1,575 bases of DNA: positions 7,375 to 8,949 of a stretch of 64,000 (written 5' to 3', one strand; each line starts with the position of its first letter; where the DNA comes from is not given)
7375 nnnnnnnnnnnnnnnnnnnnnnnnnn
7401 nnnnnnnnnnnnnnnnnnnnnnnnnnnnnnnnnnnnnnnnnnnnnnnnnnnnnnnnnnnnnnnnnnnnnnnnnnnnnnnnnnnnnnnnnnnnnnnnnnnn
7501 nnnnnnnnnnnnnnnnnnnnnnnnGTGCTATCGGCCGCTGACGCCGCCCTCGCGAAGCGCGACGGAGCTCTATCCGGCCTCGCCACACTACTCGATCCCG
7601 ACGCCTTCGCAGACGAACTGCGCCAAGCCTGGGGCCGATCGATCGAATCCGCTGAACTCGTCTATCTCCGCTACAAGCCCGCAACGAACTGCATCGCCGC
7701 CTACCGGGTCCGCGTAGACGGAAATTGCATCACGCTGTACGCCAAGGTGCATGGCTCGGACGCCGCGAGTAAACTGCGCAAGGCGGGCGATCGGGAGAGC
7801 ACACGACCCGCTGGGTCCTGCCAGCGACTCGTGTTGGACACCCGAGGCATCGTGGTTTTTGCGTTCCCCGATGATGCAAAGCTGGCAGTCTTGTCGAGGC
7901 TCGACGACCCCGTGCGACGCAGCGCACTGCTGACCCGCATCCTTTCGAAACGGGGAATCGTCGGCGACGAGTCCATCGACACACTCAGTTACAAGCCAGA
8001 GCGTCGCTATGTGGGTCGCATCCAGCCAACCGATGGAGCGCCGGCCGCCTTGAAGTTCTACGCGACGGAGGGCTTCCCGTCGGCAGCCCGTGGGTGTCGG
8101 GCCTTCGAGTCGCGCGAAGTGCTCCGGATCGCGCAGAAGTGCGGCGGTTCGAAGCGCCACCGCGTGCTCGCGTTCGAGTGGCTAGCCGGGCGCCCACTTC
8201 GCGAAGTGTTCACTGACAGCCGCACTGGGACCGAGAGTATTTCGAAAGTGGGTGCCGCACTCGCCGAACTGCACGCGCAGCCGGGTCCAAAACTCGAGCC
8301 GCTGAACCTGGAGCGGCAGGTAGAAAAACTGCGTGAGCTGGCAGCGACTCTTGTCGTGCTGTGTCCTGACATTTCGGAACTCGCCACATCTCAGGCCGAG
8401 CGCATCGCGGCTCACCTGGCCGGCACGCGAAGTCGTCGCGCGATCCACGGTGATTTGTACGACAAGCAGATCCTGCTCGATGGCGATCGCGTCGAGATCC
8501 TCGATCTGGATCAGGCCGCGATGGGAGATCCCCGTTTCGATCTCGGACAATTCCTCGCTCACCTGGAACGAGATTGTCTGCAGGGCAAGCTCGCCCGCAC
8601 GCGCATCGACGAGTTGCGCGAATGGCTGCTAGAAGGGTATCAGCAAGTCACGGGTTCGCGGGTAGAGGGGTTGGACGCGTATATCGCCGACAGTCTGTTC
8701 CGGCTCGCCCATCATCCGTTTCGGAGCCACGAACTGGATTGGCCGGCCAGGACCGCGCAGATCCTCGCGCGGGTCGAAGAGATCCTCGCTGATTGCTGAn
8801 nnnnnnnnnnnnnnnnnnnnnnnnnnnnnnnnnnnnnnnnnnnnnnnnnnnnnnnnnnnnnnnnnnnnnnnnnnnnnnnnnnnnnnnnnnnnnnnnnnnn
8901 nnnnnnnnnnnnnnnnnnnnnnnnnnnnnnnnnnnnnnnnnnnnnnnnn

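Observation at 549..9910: Phosphorelay-gated GT/kinase operon with no recognisable polymer-export machinery: candidate undescribed glyco-phospho pathway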

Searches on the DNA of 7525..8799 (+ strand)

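Call 62: search_dna_similar(query=L091:6572-16750:+, collection=ecoli_genomes, mode=near, max_rows=25, rows=spread)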
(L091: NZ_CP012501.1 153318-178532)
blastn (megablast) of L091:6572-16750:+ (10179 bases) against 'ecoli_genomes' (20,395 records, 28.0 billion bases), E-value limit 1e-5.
Records with a match: 18; places in all: 18; records where one place covers at least 80% of the query: 18.
Genomes with a match: 18 of 5426; with a place that covers at least 80% of the query: 18. Places per genome that has any: lowest 1, median 1, highest 1. On chromosomes: 0 places; on plasmids: 18.
Best place of each record, by identity: >=99% 18.
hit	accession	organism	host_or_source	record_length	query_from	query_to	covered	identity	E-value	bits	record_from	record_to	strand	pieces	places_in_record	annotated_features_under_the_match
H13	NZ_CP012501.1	Escherichia coli strain 08-00022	Homo sapiens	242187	1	10179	100%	100.0%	0e+0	18798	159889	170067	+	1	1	ABC transporter ATP-binding protein | aminoglycoside phosphotransferase family protein | glycosyltransferase family 4 protein (x2) | nucleotide sugar dehydrogenase | glycosyltransferase family protein | and 2 other names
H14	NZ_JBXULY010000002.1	Escherichia coli strain N96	Tibetan Pig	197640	1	10179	100%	100.0%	0e+0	18787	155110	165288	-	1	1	ABC transporter ATP-binding protein | aminoglycoside phosphotransferase family protein | glycosyltransferase family 4 protein (x2) | nucleotide sugar dehydrogenase | glycosyltransferase family protein | and 2 other names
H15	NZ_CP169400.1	Escherichia coli strain MFDS1022581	Animal source foods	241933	1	10179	100%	99.6%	0e+0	18582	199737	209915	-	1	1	ABC transporter ATP-binding protein | alginate export family protein | aminoglycoside phosphotransferase family protein | glycosyltransferase family 4 protein (x2) | nucleotide sugar dehydrogenase | and 2 other names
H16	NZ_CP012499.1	Escherichia coli strain GB089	ground beef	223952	1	10179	100%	99.6%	0e+0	18576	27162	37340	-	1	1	ABC transporter ATP-binding protein | aminoglycoside phosphotransferase family protein | glycosyltransferase family 4 protein (x2) | nucleotide sugar dehydrogenase | glycosyltransferase family protein | and 2 other names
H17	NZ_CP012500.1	Escherichia coli strain 09-00049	lettuce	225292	1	10179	100%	99.6%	0e+0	18576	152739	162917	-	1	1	ABC transporter ATP-binding protein | aminoglycoside phosphotransferase family protein | glycosyltransferase family 4 protein (x2) | nucleotide sugar dehydrogenase | glycosyltransferase family protein | and 2 other names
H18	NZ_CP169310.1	Escherichia coli strain MFDS1019527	cattle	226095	1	10179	100%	99.6%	0e+0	18576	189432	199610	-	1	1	ABC transporter ATP-binding protein | alginate export family protein | aminoglycoside phosphotransferase family protein | glycosyltransferase family 4 protein (x2) | nucleotide sugar dehydrogenase | and 2 other names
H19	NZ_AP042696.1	Escherichia coli strain OkiPb01715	bovine feces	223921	1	10179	100%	99.6%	0e+0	18576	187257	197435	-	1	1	ABC transporter ATP-binding protein | aminoglycoside phosphotransferase family protein | glycosyltransferase family 4 protein (x2) | nucleotide sugar dehydrogenase | glycosyltransferase family protein | and 2 other names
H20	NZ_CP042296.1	Escherichia coli strain RM9088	crow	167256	1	10179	100%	99.6%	0e+0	18571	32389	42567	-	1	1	ABC transporter ATP-binding protein | alginate export family protein | aminoglycoside phosphotransferase family protein | glycosyltransferase family 4 protein (x2) | nucleotide sugar dehydrogenase | and 2 other names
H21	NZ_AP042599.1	Escherichia coli strain OkiPb01701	bovine feces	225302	1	10179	100%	99.6%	0e+0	18571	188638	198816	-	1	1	ABC transporter ATP-binding protein | alginate export family protein | aminoglycoside phosphotransferase family protein | glycosyltransferase family 4 protein (x2) | nucleotide sugar dehydrogenase | and 2 other names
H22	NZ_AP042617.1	Escherichia coli strain OkiPb01703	bovine feces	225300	1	10179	100%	99.6%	0e+0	18571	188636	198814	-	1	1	ABC transporter ATP-binding protein | alginate export family protein | aminoglycoside phosphotransferase family protein | glycosyltransferase family 4 protein (x2) | nucleotide sugar dehydrogenase | and 2 other names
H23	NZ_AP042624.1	Escherichia coli strain OkiPb01704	bovine feces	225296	1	10179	100%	99.6%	0e+0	18571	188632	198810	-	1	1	ABC transporter ATP-binding protein | alginate export family protein | aminoglycoside phosphotransferase family protein | glycosyltransferase family 4 protein (x2) | nucleotide sugar dehydrogenase | and 2 other names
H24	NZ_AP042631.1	Escherichia coli strain OkiPb01705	bovine feces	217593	1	10179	100%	99.6%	0e+0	18571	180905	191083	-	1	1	ABC transporter ATP-binding protein | alginate export family protein | aminoglycoside phosphotransferase family protein | glycosyltransferase family 4 protein (x2) | nucleotide sugar dehydrogenase | and 2 other names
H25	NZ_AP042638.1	Escherichia coli strain OkiPb01706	bovine feces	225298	1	10179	100%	99.6%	0e+0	18571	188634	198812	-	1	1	ABC transporter ATP-binding protein | alginate export family protein | aminoglycoside phosphotransferase family protein | glycosyltransferase family 4 protein (x2) | nucleotide sugar dehydrogenase | and 2 other names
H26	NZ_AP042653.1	Escherichia coli strain OkiPb01708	bovine feces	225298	1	10179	100%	99.6%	0e+0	18571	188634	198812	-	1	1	ABC transporter ATP-binding protein | alginate export family protein | aminoglycoside phosphotransferase family protein | glycosyltransferase family 4 protein (x2) | nucleotide sugar dehydrogenase | and 2 other names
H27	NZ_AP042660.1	Escherichia coli strain OkiPb01709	bovine feces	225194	1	10179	100%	99.6%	0e+0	18571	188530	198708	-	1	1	ABC transporter ATP-binding protein | alginate export family protein | aminoglycoside phosphotransferase family protein | glycosyltransferase family 4 protein (x2) | nucleotide sugar dehydrogenase | and 2 other names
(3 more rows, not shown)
